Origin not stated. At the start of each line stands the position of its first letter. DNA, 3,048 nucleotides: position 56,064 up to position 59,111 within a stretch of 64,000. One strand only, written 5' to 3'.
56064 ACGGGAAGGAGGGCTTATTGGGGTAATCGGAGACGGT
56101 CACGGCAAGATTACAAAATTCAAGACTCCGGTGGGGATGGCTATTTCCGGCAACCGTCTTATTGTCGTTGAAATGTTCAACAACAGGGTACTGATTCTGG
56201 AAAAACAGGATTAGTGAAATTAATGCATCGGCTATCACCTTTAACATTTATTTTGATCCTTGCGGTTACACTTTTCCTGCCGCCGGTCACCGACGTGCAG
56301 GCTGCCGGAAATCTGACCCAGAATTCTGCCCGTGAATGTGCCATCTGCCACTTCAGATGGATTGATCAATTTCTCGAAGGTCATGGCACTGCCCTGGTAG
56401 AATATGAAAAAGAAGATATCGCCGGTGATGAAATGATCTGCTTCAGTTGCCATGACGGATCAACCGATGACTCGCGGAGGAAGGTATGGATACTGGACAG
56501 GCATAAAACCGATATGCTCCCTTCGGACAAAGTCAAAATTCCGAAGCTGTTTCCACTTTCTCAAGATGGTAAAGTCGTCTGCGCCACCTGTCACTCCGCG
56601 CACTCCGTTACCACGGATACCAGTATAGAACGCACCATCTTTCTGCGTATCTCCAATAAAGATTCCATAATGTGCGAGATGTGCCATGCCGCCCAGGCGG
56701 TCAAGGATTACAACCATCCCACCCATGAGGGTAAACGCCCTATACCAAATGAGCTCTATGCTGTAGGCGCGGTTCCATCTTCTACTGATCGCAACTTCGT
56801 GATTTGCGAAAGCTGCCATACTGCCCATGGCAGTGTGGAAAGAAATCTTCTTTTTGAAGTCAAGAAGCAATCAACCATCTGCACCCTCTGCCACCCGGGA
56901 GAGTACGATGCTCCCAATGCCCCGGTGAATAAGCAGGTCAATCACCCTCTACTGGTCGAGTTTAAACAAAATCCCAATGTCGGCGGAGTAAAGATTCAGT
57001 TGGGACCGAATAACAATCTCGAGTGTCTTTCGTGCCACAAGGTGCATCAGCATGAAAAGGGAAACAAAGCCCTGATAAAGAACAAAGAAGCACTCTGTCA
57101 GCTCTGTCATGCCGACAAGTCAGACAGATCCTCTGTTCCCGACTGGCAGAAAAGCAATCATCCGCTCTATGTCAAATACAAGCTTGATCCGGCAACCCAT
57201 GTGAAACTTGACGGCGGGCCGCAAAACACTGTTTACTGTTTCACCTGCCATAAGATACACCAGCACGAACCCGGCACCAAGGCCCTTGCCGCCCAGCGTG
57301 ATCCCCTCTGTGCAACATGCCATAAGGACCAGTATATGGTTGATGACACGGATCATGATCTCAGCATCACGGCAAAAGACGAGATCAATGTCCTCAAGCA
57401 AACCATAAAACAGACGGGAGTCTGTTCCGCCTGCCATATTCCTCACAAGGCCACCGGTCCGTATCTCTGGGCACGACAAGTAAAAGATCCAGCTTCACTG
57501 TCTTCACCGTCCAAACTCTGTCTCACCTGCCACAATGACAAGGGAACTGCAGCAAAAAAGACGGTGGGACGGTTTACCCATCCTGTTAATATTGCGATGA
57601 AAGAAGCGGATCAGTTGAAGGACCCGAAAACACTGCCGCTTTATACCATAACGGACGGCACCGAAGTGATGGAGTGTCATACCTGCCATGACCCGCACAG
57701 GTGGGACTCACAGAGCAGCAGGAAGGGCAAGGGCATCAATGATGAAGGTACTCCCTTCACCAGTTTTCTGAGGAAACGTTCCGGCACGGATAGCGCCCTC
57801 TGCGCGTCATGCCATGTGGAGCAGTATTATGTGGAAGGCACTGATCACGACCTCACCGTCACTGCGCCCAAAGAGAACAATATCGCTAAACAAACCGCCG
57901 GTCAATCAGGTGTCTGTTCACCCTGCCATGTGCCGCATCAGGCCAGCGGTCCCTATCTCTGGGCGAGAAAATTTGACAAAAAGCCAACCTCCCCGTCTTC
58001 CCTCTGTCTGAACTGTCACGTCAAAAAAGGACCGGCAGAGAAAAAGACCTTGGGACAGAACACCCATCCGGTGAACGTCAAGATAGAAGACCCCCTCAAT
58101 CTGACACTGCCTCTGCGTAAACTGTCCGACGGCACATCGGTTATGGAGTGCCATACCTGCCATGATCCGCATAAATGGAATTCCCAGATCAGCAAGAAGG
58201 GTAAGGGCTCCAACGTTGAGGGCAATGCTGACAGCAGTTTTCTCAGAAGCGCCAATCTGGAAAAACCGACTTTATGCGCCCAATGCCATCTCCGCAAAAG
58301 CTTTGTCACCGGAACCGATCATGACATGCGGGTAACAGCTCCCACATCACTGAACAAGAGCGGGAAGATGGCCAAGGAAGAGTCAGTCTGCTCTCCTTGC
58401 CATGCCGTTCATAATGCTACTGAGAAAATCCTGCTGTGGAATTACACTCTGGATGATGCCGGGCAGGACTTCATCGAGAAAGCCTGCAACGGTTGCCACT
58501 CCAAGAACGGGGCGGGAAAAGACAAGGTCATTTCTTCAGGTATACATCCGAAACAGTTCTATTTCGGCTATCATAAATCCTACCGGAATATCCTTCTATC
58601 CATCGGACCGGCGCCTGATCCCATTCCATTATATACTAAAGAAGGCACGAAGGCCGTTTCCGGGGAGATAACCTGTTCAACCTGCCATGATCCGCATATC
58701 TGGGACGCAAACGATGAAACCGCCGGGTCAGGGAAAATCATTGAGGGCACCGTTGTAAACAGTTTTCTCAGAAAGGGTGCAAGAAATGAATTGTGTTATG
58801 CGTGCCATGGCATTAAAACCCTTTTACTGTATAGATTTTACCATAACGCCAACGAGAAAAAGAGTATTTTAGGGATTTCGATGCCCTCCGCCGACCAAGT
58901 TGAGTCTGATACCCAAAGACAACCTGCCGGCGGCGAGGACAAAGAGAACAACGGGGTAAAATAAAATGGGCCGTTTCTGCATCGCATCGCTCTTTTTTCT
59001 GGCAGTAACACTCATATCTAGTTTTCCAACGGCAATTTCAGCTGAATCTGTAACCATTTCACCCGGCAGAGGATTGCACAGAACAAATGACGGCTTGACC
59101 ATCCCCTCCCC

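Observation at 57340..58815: Three OmcE-like nanowire modules concatenated in one 22-heme polypeptide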

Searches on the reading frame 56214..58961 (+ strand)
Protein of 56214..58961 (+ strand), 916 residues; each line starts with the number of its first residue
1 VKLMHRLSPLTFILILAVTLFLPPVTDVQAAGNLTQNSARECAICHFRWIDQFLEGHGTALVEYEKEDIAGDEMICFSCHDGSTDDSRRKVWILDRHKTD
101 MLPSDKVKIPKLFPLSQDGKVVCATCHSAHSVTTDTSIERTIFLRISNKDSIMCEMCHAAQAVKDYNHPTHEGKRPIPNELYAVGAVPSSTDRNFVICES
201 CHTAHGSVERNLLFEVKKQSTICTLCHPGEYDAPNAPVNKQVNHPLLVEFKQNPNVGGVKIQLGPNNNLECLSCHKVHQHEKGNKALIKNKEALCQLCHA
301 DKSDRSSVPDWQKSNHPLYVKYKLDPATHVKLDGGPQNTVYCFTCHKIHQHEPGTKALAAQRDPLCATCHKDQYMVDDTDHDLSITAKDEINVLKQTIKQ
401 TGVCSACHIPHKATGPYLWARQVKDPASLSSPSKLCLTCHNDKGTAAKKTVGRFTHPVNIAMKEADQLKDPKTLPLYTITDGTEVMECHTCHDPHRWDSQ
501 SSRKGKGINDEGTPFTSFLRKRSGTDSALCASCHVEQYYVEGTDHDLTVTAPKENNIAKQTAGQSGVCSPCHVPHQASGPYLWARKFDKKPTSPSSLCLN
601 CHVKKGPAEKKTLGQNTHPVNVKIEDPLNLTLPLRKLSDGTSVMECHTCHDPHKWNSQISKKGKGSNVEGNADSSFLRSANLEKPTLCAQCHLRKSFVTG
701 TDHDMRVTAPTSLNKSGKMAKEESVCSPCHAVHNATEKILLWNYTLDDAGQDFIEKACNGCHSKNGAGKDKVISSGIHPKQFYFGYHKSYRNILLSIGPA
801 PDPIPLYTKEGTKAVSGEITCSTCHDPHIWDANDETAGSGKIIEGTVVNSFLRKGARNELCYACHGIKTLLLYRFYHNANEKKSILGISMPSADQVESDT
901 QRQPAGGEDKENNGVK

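Call 4: search_protein_families(library=pfam, proteins=[window:56214-58961:+], max_evalue=0.01)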
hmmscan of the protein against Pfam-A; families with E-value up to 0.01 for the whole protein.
window:56214-58961:+ (916 aa): 3 families
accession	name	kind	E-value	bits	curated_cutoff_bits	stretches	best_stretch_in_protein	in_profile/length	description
PF09699.15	Paired_CXXCH_1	-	7.1e-43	144.5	20.6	5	198-228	9-37/41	Doubled CXXCH motif (Paired_CXXCH_1)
PF14522.11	Cytochrome_C7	-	1.4e-25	89.3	24.8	0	38-87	12-55/67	Cytochrome c7 and related cytochrome c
PF14537.11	Cytochrom_c3_2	-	3.1e-15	56.8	25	1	338-441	5-79/79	Cytochrome c3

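Call 5: search_solved_structures(query=window:56214-58961:+, max_evalue=10, show_alignments=3)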
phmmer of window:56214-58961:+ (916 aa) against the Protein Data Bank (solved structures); distinct sequences matched with E-value up to 10: 7.
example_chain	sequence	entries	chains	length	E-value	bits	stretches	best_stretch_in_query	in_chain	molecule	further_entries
9yuq_N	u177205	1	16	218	0.005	18.1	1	193-227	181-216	Putative multiheme cytochrome c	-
7tfs_A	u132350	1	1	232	0.015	16.5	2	698-746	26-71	Cytochrome c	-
3ubr_A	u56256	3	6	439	0.033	15.4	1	483-545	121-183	Cytochrome c-552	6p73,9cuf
8bcx_A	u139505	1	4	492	0.044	15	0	401-444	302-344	Nitrite reductase (cytochrome; ammonia-forming)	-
4rkm_A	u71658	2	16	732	0.13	13.4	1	644-699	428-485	MccA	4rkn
7q21_C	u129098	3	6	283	0.61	11.2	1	746-831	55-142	Cytochrome bc1 complex cytochrome c subunit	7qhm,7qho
6qx9_A2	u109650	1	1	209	0.61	11.2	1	432-475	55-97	Splicing factor 3A subunit 2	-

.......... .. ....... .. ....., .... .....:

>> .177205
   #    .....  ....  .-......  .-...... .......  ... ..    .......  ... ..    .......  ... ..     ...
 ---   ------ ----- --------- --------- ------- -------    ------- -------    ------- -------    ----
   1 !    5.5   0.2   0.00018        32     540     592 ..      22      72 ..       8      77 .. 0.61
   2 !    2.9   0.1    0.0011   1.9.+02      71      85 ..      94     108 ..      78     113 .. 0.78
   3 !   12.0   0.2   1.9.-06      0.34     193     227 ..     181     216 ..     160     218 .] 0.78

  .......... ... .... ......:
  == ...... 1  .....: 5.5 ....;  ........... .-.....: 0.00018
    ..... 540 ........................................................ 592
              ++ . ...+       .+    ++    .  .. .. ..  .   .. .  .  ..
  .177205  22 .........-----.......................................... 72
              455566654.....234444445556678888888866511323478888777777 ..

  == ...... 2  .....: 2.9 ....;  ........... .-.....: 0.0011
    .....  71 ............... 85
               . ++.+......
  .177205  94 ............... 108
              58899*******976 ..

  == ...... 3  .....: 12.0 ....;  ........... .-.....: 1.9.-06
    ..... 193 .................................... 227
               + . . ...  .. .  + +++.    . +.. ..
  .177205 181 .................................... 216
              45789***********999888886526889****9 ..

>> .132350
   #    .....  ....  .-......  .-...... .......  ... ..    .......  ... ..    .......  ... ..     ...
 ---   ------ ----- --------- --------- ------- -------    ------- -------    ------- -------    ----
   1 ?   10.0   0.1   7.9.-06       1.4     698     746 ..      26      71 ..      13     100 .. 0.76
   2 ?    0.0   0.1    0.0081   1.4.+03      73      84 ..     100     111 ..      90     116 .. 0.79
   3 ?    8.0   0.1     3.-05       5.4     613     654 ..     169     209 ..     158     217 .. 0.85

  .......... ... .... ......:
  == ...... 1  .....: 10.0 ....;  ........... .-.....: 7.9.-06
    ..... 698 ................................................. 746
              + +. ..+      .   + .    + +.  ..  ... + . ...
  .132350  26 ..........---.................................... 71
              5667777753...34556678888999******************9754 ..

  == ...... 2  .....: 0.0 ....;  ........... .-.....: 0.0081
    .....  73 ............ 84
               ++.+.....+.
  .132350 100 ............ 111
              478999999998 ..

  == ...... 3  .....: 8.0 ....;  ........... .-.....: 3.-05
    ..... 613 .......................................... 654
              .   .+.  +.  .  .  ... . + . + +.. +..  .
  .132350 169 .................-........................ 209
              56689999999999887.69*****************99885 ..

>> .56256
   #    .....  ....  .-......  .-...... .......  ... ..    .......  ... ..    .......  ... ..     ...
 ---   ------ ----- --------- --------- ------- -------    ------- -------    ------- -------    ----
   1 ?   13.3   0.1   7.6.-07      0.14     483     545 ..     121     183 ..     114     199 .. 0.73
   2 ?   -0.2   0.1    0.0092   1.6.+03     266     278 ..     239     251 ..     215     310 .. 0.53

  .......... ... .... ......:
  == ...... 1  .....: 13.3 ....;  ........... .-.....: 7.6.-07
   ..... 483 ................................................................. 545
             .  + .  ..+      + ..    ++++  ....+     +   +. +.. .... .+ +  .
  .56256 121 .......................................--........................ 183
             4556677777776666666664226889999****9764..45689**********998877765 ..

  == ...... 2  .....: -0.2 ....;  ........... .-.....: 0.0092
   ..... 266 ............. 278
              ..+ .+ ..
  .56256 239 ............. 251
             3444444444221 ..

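Call 8: search_protein_families(library=ncbifam, proteins=[window:56214-58961:+], max_evalue=0.01)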
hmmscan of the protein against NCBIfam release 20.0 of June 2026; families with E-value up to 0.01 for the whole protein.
window:56214-58961:+ (916 aa): 7 families
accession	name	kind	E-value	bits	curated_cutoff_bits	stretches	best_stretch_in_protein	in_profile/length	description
TIGR01905.1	paired_CXXCH_1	subfamily_domain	2.9e-34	116.7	25.2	5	198-227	9-36/41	doubled CXXCH domain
TIGR03508.1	decahem_SO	subfamily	4.2e-24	85.4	192.2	3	337-443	92-177/258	DmsE family decaheme c-type cytochrome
NF041028.1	decahem_GSU2203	exception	1.1e-18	67.6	325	2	337-443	123-210/317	GSU2203 family decaheme c-type cytochrome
NF008659.0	PRK11659.1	equivalog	3.5e-08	33.4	184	0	267-307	134-175/188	cytochrome c nitrite reductase pentaheme subunit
TIGR03146.1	cyt_nit_nrfB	equivalog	2.3e-06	27.9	166.6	0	34-165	6-123/145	cytochrome c nitrite reductase pentaheme subunit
TIGR04315.1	octaheme_Shew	subfamily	1.3e-05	24.4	375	1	555-762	62-250/440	tetrathionate reductase family octaheme c-type cytochrome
NF045713.1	CxxCH_16_HmcA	equivalog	0.001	17.8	400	0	223-352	135-258/541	sulfate respiration complex hexadecaheme cytochrome HmcA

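Call 10: find_homologous_proteins(query=window:56214-58961:+, region=370-880)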
Query window:56214-58961:+, residues 370-880 (511 aa): 1105 proteins with E <= 0.001 among 8000 candidates; the best 120 are listed.
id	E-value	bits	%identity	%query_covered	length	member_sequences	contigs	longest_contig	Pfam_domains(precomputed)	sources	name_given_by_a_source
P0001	0.0e+0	1164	94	100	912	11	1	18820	PF09699.16,PF14537.12,PF14522.12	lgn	-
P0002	0.0e+0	1060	84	100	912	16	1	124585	PF09699.16,PF14537.12,PF14522.12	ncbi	ncbi:MAG: cytochrome c3 family protein [Thermodesulfobacteriota bacterium]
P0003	6.6e-276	934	73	100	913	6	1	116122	PF09699.16,PF14537.12,PF14522.12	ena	-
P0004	1.6e-248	844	43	100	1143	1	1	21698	PF09699.16,PF14537.12,PF14522.12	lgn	-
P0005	7.6e-240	815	38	99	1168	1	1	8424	PF09699.16,PF14537.12,PF22678.2,PF14522.12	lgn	-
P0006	8.4e-240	815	52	100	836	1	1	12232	PF09699.16,PF14537.12,PF14522.12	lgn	-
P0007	3.7e-234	796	62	100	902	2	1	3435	PF09699.16,PF14537.12,PF14522.12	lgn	-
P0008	9.0e-234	795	37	99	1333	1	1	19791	PF09699.16,PF14537.12,PF22678.2,PF14522.12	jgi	jgi:predicted CXXCH cytochrome family protein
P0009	1.5e-231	788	45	100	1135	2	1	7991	PF09699.16,PF14537.12,PF14522.12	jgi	-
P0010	3.5e-229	780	39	98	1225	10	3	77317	PF09699.16,PF14537.12,PF14522.12,PF22113.2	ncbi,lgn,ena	-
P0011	1.8e-228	778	61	100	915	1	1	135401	PF09699.16,PF14537.12,PF14522.12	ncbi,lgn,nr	ncbi:MAG: cytochrome c3 family protein [Deltaproteobacteria bacterium]|nr:cytochrome c3 family prote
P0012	1.2e-227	775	38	97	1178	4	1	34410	PF09699.16,PF14537.12,PF14522.12,PF22113.2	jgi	jgi:predicted CXXCH cytochrome family protein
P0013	1.4e-224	765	50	99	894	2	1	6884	PF09699.16,PF14537.12,PF14522.12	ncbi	-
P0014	1.0e-222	759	38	99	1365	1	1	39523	PF09699.16,PF14537.12,PF14522.12,PF22113.2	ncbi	ncbi:MAG: cytochrome c3 family protein [bacterium]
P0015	2.5e-221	754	50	100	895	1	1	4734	PF09699.16,PF14537.12,PF14522.12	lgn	-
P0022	5.1e-203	694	54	100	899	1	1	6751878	PF09699.16,PF14537.12,PF14522.12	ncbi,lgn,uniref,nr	ncbi:cytochrome c3 family protein [Desulfosediminicola flagellatus]|uniref:cytochrome c3 family prot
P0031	2.2e-189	649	50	100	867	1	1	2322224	PF09699.16,PF14537.12,PF14522.12,PF22113.2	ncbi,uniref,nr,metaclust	ncbi:cytochrome C family protein [Thermodesulfatator indicus DSM 15286]|uniref:Cytochrome C family p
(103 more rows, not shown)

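Call 36: find_encoding_contigs(protein=P0022, flank=10000, max_places=1)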
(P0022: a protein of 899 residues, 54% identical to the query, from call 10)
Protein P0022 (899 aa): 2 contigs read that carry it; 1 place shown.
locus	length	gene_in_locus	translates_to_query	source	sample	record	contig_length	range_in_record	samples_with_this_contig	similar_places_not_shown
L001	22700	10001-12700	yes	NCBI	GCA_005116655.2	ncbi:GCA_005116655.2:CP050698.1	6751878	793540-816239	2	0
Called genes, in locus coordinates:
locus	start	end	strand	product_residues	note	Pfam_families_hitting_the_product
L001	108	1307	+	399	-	-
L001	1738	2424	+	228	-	PF22113:Mtrc-MtrF_II-IV_dom (faint), PF14522:Cytochrome_C7 (faint), PF09699:Paired_CXXCH_1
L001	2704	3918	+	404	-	PF02085:Cytochrom_CIII (faint), PF14522:Cytochrome_C7 (faint), PF14537:Cytochrom_c3_2 (faint), PF09699:Paired_CXXCH_1, PF22113:Mtrc-MtrF_II-IV_dom, PF09699:Paired_CXXCH_1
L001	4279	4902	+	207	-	PF14522:Cytochrome_C7 (faint), PF14537:Cytochrom_c3_2 (faint), PF09699:Paired_CXXCH_1 (weak)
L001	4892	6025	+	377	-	PF01436:NHL (faint), PF17170:DUF5128, PF06739:SBBP (faint)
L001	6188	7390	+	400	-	PF22113:Mtrc-MtrF_II-IV_dom (weak)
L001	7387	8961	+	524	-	PF01292:Ni_hydr_CYTB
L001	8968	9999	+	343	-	PF08450:SGL (faint), PF17170:DUF5128 (faint), PF25021:TEN_NHL (faint), PF01436:NHL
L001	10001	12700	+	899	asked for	PF14522:Cytochrome_C7 (faint), PF14537:Cytochrom_c3_2 (faint), PF09699:Paired_CXXCH_1 (weak)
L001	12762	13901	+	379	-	PF14522:Cytochrome_C7 (faint), PF14537:Cytochrom_c3_2 (faint), PF09699:Paired_CXXCH_1 (faint)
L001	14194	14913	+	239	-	PF14522:Cytochrome_C7 (faint), PF22113:Mtrc-MtrF_II-IV_dom (faint), PF22678:Cytochrom_c_NrfB-like (faint), PF09699:Paired_CXXCH_1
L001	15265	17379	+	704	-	-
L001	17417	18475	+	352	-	PF06739:SBBP (faint), PF25021:TEN_NHL (faint), PF01731:Arylesterase (faint), PF17170:DUF5128 (weak), PF01436:NHL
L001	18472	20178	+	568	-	PF14522:Cytochrome_C7 (faint), PF14537:Cytochrom_c3_2 (faint), PF09699:Paired_CXXCH_1 (weak), PF22113:Mtrc-MtrF_II-IV_dom (weak), PF09699:Paired_CXXCH_1 (weak)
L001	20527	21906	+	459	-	PF14522:Cytochrome_C7 (faint), PF14537:Cytochrom_c3_2 (faint), PF09699:Paired_CXXCH_1, PF22113:Mtrc-MtrF_II-IV_dom, PF09699:Paired_CXXCH_1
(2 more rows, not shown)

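Call 37: find_encoding_contigs(protein=P0031, flank=10000, max_places=1)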
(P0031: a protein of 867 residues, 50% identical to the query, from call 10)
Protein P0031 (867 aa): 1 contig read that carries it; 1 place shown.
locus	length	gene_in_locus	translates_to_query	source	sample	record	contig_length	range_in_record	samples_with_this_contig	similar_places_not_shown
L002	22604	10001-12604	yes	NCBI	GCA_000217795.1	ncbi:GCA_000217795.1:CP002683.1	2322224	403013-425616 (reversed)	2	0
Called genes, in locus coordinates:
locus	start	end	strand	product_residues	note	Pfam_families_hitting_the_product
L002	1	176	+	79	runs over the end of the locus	PF08679:DsrD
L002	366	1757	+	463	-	PF14821:Thr_synth_N, PF00291:PALP, PF24857:THR4_C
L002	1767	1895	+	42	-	-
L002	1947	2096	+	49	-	-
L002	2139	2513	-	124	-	-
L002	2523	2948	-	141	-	PF25159:DUF7826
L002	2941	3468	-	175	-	PF04079:SMC_ScpB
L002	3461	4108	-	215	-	PF00677:Lum_binding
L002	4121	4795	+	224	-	PF00072:Response_reg, PF00486:Trans_reg_C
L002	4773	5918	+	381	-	PF00512:HisKA, PF14501:HATPase_c_5 (faint), PF02518:HATPase_c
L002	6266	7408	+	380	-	PF22113:Mtrc-MtrF_II-IV_dom (weak)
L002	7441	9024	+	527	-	PF01292:Ni_hydr_CYTB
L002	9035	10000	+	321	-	PF17170:DUF5128 (faint), PF01436:NHL (weak)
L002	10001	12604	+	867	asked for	PF14522:Cytochrome_C7 (faint), PF14537:Cytochrom_c3_2 (faint), PF22113:Mtrc-MtrF_II-IV_dom (faint), PF09699:Paired_CXXCH_1 (weak)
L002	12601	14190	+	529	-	PF14522:Cytochrome_C7 (faint), PF22113:Mtrc-MtrF_II-IV_dom (faint), PF09699:Paired_CXXCH_1 (faint), PF14537:Cytochrom_c3_2 (faint)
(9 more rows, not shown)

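Call 46: find_related_loci(query=A2, collection=genome_contigs, flank=10000)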
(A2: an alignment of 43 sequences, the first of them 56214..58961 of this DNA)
Query A2 (916 aa) in genome_contigs; peptide patterns used: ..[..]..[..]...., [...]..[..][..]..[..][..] (x = any residue, [..] = any of these).
598 stretches matched a pattern (row limit reached: there are more); 544 encode a relative of the query (tblastn E <= 1e-3); the best 80 are kept; 76 distinct loci.
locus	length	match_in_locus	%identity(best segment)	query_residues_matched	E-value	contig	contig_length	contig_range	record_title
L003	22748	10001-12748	92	1-916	0e+0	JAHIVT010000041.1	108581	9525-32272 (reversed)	MAG: Proteobacteria bacterium isolate MM_PC_MetaG.mb.92 MM_PC_MetaG.mb.92_k141_282205, whole genome shotgun sequence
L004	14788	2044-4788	91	1-916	0e+0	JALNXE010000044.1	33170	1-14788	MAG: Desulfobulbaceae bacterium isolate SO_2016_LW3 bin 20 scaffold02010_LW162_2016, whole genome shotgun sequence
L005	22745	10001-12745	86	1-916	0e+0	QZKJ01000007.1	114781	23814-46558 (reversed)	MAG: Desulfurivibrio sp. isolate SURF_16 Ga0104751_1000101, whole genome shotgun sequence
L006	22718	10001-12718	82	1-906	0e+0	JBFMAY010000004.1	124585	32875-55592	MAG: Thermodesulfobacteriota bacterium isolate MAG150 MAG150_4, whole genome shotgun sequence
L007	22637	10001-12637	58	30-903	0e+0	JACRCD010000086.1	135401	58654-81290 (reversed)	MAG: Deltaproteobacteria bacterium isolate NC_groundwater_1637_Pr3_B-0.1um_54_18 SR-2_scaffold_141_3289714, whole genome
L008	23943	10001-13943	57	1-896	0e+0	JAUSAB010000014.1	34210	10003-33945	MAG: Desulfocapsaceae bacterium isolate E6_concoct.bin.65_sub E6_k141_75974, whole genome shotgun sequence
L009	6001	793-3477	55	4-906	0e+0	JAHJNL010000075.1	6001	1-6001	MAG: Proteobacteria bacterium isolate Old_saline_glass_biofilm.mb.15 Old_saline_glass_b.mb.15_k141_42188, whole genome s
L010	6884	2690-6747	54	3-906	0e+0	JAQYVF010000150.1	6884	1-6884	MAG: Desulfocapsa sp. isolate Sva_acohol_bin16 k141_214579_length_6884_cov_258.7348, whole genome shotgun sequence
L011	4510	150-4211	52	3-892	0e+0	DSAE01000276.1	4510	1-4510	MAG TPA_asm: Desulfobacteraceae bacterium isolate SpSt-1141 Ga0129302_1012907, whole genome shotgun sequence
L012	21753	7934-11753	55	30-886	0e+0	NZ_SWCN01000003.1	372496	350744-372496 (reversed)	Desulforhopalus sp. IMCC35007 NODE_3_length_372496_cov_75.355183, whole genome shotgun sequence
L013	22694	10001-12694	52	3-892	0e+0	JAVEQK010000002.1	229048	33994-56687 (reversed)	MAG: Desulfobulbaceae bacterium isolate BF_dRep_26 NODE_83_length_229048_cov_64.618978_Biofilm4, whole genome shotgun se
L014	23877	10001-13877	52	2-891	0e+0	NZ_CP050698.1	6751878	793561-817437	Desulfosediminicola flagellatus strain IMCC35005 chromosome, complete genome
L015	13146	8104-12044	51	6-910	0e+0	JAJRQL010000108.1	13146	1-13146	MAG: Deltaproteobacteria bacterium isolate Dive100_bin10.55 k141_301245, whole genome shotgun sequence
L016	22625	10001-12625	52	33-897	0e+0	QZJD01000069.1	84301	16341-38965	MAG: Desulfobulbus sp. isolate SURF_48 Ga0104751_1000255, whole genome shotgun sequence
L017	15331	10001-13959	51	3-886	0e+0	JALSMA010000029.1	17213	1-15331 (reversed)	MAG: Desulfobulbaceae bacterium isolate 355-202_metabat2_scaf2bin.066 355-202_scaffold_2291_c1, whole genome shotgun seq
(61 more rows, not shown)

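Call 53: predict_structure(alignment_id=A2)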
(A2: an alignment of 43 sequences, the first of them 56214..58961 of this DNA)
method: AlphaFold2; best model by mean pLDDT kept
length: 916 residues; sequences in the alignment: 43
mean_pLDDT: 69.4   pTM: 0.60
mean pLDDT of the five models: 69.4, 67.1, 65.7, 57.2, 56.2
residues with pLDDT >= 90: 55; 70-90: 421; 50-70: 275; < 50: 165
segments of 3 or more residues with pLDDT < 50: 1-5, 22-96, 131-143, 164-173, 203-210, 279-286, 354-356, 783-787, 888-916
pLDDT, mean of each block of 10 residues (from residue 1): 46 68 45 35 46 42 35 41 41 50 67 67 59 39 55 65 47 59 68 66 47 51 65 57 60 62 69 58 48 67 56 64 71 78 69 55 75 87 87 82 79 68 68 83 79 73 76 85 89 87 86 82 73 85 90 88 84 77 85 88 87 75 83 91 91 91 87 89 88 88 87 85 83 77 86 86 81 57 52 64 78 77 84 87 74 76 66 56 52 46 39 37
secondary structure, 60 per line:
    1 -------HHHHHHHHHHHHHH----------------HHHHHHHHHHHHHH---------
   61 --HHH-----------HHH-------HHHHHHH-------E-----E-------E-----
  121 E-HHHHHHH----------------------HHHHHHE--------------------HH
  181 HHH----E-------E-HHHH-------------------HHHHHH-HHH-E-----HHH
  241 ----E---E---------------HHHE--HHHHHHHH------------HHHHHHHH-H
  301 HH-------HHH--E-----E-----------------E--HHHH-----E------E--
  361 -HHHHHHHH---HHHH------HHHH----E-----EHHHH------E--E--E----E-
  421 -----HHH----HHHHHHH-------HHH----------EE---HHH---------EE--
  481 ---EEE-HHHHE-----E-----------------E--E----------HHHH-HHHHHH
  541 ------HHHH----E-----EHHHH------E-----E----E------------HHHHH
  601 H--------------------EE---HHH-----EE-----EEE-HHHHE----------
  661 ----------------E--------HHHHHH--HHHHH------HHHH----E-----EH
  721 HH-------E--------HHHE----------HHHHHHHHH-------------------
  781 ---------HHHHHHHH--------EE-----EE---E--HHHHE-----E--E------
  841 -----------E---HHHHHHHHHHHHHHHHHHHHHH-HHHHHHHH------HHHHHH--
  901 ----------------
elements in order (helices of 4 or more, strands of 3 or more residues): H8-21 H38-51 H87-93 H123-129 H152-157 H179-183 H198-201 H221-226 H271-278 H291-298 H342-345 H362-369 H373-376 H383-386 H398-401 H433-439 E484-486 H488-491 H530-533 H535-540 H547-550 H562-565 H596-601 E642-644 H646-649 H686-691 H694-698 H705-708 H753-761 H790-797 H821-824 H856-877 H879-886 H893-898

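Call 56: fold_search(model_id=the predicted structure, library=pdb)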
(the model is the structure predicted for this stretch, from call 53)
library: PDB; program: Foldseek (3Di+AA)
matches with E <= 10: 1; with E <= 0.001: 0
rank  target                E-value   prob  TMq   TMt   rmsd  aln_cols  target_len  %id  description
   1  8bsj_SI               9.6e+00  0.00  0.03  0.08  13.4        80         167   11  Giardia Ribosome in PRE-T Classical State (C) (released 2023-03-22)
